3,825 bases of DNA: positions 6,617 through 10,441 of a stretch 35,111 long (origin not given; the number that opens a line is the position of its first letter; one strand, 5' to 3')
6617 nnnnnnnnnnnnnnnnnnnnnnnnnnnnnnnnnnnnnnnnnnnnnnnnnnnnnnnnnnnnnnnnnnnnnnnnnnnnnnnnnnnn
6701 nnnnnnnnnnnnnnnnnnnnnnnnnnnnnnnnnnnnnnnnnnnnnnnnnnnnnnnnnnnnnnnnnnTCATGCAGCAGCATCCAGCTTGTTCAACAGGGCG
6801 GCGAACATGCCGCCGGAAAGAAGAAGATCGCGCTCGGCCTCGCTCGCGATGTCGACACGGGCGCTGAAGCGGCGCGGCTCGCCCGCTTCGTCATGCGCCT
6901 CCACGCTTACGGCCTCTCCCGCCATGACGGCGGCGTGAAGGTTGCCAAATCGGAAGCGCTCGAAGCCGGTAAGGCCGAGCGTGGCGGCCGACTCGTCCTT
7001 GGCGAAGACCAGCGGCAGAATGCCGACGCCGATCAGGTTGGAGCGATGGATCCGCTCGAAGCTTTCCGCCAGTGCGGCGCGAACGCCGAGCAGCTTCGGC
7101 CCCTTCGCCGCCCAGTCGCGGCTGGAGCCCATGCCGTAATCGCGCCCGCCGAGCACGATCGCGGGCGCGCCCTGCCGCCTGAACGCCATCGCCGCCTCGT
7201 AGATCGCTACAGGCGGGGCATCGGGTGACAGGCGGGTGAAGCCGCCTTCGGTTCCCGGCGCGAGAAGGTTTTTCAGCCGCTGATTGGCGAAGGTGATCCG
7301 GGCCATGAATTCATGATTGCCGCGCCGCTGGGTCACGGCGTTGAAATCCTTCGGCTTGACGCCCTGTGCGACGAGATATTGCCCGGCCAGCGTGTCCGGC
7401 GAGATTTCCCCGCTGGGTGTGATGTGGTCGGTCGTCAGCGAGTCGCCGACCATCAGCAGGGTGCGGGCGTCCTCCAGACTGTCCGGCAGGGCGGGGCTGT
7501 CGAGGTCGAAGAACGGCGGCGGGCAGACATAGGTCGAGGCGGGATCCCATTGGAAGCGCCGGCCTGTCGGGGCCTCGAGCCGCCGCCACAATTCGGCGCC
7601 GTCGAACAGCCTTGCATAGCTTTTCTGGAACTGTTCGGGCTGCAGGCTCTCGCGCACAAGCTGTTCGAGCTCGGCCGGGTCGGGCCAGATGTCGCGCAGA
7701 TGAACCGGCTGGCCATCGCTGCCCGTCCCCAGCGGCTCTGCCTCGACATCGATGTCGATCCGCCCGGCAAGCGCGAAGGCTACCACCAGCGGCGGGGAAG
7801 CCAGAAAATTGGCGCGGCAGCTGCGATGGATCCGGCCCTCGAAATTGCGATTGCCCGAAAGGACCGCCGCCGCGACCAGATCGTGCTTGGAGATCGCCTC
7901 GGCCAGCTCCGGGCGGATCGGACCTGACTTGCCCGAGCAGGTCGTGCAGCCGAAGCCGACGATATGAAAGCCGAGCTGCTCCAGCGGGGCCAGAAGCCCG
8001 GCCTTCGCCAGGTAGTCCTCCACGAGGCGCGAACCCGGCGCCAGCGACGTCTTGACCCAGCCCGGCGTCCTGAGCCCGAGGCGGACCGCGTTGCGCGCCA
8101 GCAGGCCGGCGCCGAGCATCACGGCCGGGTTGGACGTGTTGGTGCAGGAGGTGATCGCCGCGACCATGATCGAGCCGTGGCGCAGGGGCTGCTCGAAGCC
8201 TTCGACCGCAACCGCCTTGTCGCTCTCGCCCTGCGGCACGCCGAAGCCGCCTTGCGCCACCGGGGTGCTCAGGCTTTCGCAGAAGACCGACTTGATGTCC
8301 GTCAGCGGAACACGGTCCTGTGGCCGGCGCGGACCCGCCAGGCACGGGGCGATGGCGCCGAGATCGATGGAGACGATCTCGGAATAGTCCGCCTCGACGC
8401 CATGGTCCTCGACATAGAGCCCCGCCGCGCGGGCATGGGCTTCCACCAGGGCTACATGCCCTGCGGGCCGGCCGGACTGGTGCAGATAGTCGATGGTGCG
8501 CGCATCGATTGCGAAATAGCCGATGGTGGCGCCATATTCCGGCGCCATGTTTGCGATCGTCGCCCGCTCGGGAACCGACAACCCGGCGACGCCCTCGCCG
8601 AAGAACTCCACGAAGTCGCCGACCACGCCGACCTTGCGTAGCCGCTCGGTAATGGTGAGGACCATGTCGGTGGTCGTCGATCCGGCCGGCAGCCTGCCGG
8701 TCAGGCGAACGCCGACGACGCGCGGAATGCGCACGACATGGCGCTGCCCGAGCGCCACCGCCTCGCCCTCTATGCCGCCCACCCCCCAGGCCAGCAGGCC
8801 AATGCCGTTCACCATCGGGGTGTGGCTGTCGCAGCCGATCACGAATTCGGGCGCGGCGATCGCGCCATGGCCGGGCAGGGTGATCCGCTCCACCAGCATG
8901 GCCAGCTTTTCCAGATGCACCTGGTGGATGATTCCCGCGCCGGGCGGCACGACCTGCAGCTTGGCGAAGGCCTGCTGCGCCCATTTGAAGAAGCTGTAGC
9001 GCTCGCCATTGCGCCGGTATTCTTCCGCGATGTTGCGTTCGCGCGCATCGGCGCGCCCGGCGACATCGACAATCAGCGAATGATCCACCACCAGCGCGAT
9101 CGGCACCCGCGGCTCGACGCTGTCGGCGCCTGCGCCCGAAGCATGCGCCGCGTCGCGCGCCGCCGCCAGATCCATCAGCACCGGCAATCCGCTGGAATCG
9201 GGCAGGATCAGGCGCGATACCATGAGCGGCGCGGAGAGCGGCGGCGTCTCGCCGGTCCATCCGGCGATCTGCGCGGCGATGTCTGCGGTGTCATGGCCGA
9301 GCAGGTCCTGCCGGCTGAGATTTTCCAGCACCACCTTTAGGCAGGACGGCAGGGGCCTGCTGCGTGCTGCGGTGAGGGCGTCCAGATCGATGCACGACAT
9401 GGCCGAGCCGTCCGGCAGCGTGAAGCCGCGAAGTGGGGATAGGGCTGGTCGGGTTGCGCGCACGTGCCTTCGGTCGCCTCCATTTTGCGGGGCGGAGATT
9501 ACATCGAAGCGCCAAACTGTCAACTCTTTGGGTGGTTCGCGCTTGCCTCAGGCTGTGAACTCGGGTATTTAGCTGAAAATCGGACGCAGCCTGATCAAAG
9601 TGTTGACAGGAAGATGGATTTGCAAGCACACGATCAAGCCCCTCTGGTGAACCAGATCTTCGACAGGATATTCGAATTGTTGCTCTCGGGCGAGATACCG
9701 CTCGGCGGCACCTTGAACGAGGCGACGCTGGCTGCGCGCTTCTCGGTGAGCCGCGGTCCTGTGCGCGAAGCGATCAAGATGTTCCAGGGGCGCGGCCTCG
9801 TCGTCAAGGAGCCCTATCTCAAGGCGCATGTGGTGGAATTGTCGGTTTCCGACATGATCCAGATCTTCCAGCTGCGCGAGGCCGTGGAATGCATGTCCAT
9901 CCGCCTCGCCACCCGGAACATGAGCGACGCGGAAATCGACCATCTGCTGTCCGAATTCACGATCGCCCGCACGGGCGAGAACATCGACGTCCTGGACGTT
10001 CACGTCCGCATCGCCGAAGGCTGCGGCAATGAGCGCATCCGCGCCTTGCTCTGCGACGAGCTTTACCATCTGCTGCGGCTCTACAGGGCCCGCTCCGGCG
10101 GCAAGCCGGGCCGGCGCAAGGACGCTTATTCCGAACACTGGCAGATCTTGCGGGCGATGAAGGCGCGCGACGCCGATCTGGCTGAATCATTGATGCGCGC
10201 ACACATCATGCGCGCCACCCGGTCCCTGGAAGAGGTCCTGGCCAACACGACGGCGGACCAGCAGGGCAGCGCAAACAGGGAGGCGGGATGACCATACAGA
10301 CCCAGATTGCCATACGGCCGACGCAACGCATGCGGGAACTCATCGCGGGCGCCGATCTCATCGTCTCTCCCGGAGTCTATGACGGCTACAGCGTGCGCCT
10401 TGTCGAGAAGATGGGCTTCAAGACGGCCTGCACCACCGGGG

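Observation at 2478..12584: GntR-flanked catabolic island with an unusual enzyme combination and no ring-cleavage dioxygenase: candidate undescribed cyclic-imide or N-heterocycle pathway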

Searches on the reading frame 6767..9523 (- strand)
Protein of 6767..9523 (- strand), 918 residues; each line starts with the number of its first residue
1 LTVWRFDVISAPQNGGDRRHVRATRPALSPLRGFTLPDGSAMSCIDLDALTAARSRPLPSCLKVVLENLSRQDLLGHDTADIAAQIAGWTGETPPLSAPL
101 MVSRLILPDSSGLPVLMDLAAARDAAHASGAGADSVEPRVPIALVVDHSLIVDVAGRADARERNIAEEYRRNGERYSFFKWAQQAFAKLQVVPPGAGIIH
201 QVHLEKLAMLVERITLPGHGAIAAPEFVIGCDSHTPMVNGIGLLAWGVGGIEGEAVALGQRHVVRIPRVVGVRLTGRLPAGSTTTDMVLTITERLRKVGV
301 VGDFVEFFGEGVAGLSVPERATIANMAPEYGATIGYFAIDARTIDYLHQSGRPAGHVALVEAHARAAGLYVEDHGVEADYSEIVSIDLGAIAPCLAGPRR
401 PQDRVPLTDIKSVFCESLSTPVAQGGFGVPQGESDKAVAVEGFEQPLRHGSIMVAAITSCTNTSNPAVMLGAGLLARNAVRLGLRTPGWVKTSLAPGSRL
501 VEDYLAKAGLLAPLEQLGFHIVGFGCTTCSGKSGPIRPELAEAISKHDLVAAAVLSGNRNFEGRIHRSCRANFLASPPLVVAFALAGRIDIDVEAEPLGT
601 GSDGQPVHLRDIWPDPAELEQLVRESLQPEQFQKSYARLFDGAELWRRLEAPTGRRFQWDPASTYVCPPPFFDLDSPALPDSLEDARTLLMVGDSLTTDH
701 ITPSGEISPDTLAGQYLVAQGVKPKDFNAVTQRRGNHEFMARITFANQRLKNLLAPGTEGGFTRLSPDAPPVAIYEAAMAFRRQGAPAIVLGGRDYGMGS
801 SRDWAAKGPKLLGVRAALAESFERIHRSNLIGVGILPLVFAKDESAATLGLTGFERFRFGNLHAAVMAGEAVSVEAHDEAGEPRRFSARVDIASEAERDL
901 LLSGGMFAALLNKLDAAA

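Call 5: search_protein_families(library=pfam, proteins=[window:6767-9523:-])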
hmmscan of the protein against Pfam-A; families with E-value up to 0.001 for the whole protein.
window:6767-9523:- (918 aa): 2 families
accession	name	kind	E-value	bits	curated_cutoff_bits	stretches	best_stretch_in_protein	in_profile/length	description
PF00330.25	Aconitase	-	1.8e-138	462.9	28.7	1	100-587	18-463/463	Aconitase family (aconitate hydratase)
PF00694.25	Aconitase_C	-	2.6e-33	115.6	22.8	1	715-842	3-130/131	Aconitase C-terminal domain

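Call 7: search_protein_families(library=ncbifam, proteins=[window:6767-9523:-], max_evalue=0.00001)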
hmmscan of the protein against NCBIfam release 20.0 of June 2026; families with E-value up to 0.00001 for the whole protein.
window:6767-9523:- (918 aa): 24 families
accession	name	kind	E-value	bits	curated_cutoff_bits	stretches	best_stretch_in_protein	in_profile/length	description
NF006757.0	PRK09277.1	subfamily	0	1113.3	686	1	49-914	30-884/888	aconitate hydratase AcnA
NF009520.0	PRK12881.1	subfamily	0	1094.3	905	1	38-914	15-890/893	aconitate hydratase AcnA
TIGR01341.1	aconitase_1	equivalog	0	1058.8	945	1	56-913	19-874/876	aconitate hydratase AcnA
TIGR02333.1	2met_isocit_dHY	equivalog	1.5e-215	717.8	1419.85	1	53-858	28-803/858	Fe/S-dependent 2-methylisocitrate dehydratase AcnD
NF005558.0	PRK07229.1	equivalog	8e-94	315.4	612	1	139-910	55-641/647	aconitate hydratase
TIGR01342.1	acon_putative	hypoth_equivalog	4.3e-71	240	719.15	3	171-413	70-284/655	putative aconitate hydratase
TIGR01340.1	aconitase_mito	equivalog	1.3e-66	225.4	825.35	2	138-593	81-476/745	aconitate hydratase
NF009116.0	PRK12466.1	subfamily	5.4e-41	140.7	531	1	211-589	110-462/472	3-isopropylmalate dehydratase large subunit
NF001614.1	PRK00402.1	subfamily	2.1e-40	138.7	385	2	209-413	98-288/415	aconitase/3-isopropylmalate dehydratase large subunit family protein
NF004016.0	PRK05478.1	subfamily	2e-34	119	510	1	216-589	113-460/468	3-isopropylmalate dehydratase large subunit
TIGR02086.1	IPMI_arch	subfamily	1.1e-31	110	410.15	1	188-412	86-282/411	3-isopropylmalate dehydratase/homoaconitate hydratase family large subunit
TIGR01343.1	hacA_fam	subfamily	2.4e-31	108.8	385.7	1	191-411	90-283/412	homoaconitate hydratase family protein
TIGR02083.1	LEU2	equivalog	1e-28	100.5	610.65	1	205-410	94-285/419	3-isopropylmalate dehydratase large subunit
TIGR00170.1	leuC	equivalog_domain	4e-27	94.9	560.25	1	217-589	113-460/466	3-isopropylmalate dehydratase large subunit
NF040615.1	HacA_Meth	equivalog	5.6e-22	78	550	1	216-412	102-291/419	homoaconitase large subunit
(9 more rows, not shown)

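Call 33: search_solved_structures(query=window:6767-9523:-, max_evalue=1e-50, show_alignments=1)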
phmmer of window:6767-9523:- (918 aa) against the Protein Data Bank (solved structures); distinct sequences matched with E-value up to 1e-50: 3.
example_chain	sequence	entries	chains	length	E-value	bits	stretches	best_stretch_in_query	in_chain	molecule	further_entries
2b3x_A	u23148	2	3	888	9.7e-235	784.9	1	46-909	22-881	Iron-responsive element binding protein 1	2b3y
3sn2_A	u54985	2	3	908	8.6e-234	781.8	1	45-858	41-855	Cytoplasmic aconitate hydratase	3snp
6vcd_A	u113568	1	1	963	1.9e-209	701.3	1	163-859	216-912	Iron-responsive element binding protein 2, isoform CRA_a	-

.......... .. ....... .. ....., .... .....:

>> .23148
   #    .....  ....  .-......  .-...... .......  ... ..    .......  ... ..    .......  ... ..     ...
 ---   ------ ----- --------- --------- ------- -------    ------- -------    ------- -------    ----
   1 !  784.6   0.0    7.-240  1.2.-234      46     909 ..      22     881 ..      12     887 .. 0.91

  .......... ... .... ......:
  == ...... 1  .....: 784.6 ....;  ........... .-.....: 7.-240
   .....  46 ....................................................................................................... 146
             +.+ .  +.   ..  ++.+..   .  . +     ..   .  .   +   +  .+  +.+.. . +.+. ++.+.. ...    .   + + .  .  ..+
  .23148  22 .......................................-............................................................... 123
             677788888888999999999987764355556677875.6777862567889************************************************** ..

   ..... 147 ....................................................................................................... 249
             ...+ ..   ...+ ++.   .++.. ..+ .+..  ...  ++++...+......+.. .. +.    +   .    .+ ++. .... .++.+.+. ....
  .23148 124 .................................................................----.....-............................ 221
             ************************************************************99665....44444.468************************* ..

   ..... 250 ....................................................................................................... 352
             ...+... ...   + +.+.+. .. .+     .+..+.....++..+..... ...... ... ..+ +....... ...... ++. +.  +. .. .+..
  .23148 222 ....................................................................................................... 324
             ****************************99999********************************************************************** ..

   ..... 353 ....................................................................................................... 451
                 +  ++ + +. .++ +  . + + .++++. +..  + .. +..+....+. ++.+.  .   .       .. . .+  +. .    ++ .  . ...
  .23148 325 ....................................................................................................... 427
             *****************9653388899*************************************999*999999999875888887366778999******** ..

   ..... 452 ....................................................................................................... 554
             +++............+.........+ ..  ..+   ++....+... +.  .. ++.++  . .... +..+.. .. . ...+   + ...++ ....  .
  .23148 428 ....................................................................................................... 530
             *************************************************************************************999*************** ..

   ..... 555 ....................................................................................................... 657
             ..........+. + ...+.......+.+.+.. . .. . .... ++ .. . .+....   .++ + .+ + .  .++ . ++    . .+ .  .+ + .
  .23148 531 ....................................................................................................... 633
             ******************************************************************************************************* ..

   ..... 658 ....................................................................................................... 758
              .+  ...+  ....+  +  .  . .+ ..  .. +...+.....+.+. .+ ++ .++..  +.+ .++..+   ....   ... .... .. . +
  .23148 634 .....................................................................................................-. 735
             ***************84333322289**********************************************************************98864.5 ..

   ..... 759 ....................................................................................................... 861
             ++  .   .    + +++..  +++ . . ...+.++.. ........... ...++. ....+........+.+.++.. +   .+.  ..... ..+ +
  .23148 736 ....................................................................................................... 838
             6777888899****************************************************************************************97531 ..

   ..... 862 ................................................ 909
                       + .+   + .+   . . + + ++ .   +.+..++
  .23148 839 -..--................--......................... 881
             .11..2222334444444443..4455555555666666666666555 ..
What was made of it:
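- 6767..9463 (-): Divergent AcnA-type aconitase paralogue, the proposed hydratase for a substituted aconitate-like polycarboxylate. It passes the AcnA models (call 7) and keeps the Fe-S cysteines and the DSHT, NRNFEGR, RRGN and SSRDW motifs (call 33).
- On Aconitate hydratase A (AcnA, TIGR01341): The motifs are conserved in the alignment to IRP1 (call 33).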

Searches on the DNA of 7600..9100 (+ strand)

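Call 35: search_dna_similar(query=window:7600-9100:+, collection=ecoli_genomes, mode=distant, max_rows=2)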
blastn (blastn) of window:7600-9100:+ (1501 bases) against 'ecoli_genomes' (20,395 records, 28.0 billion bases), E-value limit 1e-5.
Records with a match: 4196; places in all: 4197; records where one place covers at least 80% of the query: 0.
Genomes with a match: 4196 of 5426; with a place that covers at least 80% of the query: 0. Places per genome that has any: lowest 1, median 1, highest 2. On chromosomes: 4195 places; on plasmids: 2.
Best place of each record, by identity: 60-80% 4196.
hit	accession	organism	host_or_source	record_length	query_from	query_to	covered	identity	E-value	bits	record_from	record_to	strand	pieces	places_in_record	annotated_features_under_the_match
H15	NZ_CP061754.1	Escherichia coli O18ac:H14 strain 873.10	Bos taurus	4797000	165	1225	48%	64.9%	6e-12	148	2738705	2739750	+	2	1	acnA: aconitate hydratase AcnA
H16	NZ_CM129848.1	Escherichia coli strain TB06052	fresh water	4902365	165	1225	48%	64.8%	3e-9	143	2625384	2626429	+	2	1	acnA: aconitate hydratase AcnA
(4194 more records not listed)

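Call 36: get_annotated_region(hit=H15, flank=2500)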
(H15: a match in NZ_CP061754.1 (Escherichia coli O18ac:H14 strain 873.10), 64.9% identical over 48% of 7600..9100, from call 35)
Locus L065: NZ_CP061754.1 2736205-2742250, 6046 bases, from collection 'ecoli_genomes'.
description: Escherichia coli O18ac:H14 strain 873.10 chromosome, complete genome
organism: Escherichia coli O18ac:H14 strain 873.10 (NCBI taxid 2773705)
replicon: chromosome; assembly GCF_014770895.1
host: Bos taurus; source: beef trimmings; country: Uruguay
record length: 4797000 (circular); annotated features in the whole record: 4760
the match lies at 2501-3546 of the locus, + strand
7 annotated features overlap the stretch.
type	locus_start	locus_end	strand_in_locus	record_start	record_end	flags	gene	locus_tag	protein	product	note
CDS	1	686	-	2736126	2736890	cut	pgpB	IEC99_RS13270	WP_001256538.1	phosphatidylglycerophosphatase B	-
CDS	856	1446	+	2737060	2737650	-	ribA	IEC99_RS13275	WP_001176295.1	GTP cyclohydrolase II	-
CDS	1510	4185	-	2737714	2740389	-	acnA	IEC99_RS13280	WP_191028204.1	aconitate hydratase AcnA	-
CDS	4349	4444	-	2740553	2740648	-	ymiC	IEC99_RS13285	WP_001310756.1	small membrane protein YmiC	-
CDS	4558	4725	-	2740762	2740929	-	yciX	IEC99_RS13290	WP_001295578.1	protein YciX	-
CDS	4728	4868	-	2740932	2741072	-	ymiA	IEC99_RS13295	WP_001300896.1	YmiA family putative membrane protein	-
CDS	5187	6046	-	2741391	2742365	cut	cysB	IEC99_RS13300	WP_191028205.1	HTH-type transcriptional regulator CysB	-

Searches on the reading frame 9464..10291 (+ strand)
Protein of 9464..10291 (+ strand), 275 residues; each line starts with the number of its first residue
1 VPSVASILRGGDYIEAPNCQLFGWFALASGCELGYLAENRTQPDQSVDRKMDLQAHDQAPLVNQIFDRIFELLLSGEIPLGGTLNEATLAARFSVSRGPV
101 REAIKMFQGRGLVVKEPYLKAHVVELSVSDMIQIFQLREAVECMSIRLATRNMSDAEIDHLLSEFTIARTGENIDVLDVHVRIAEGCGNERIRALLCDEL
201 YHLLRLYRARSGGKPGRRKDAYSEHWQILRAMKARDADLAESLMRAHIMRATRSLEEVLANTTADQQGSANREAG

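Call 5: search_protein_families(library=pfam, proteins=[window:9464-10291:+])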
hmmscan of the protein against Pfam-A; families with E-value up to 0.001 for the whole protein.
window:9464-10291:+ (275 aa): 2 families
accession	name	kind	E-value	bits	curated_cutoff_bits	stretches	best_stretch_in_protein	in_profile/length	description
PF07729.17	FCD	-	1.9e-19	70.7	24.3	1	133-248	1-123/125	FCD domain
PF00392.27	GntR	-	1.5e-11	44.2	27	1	62-114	2-55/64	Bacterial regulatory proteins, gntR family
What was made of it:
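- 9614..10291 (+): GntR-family regulator with an FCD domain, the presumed repressor of the regulon. GntR and FCD domains (call 5).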

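Call 7: search_protein_families(library=ncbifam, proteins=[window:9464-10291:+], max_evalue=0.00001)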
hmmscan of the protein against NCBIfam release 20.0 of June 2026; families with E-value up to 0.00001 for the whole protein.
window:9464-10291:+ (275 aa): 3 families
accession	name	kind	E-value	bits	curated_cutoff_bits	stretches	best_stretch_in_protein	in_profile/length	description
TIGR03338.1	phnR_burk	equivalog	1.2e-24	87.1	271.5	1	59-251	13-209/212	phosphonate utilization associated transcriptional regulator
NF003011.0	PRK03837.1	subfamily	1.7e-16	60.5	260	1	61-256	14-234/241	transcriptional regulator NanR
NF008576.0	PRK11534.1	equivalog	3.6e-11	43.2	218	1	82-260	29-222/225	DNA-binding transcriptional regulator CsiR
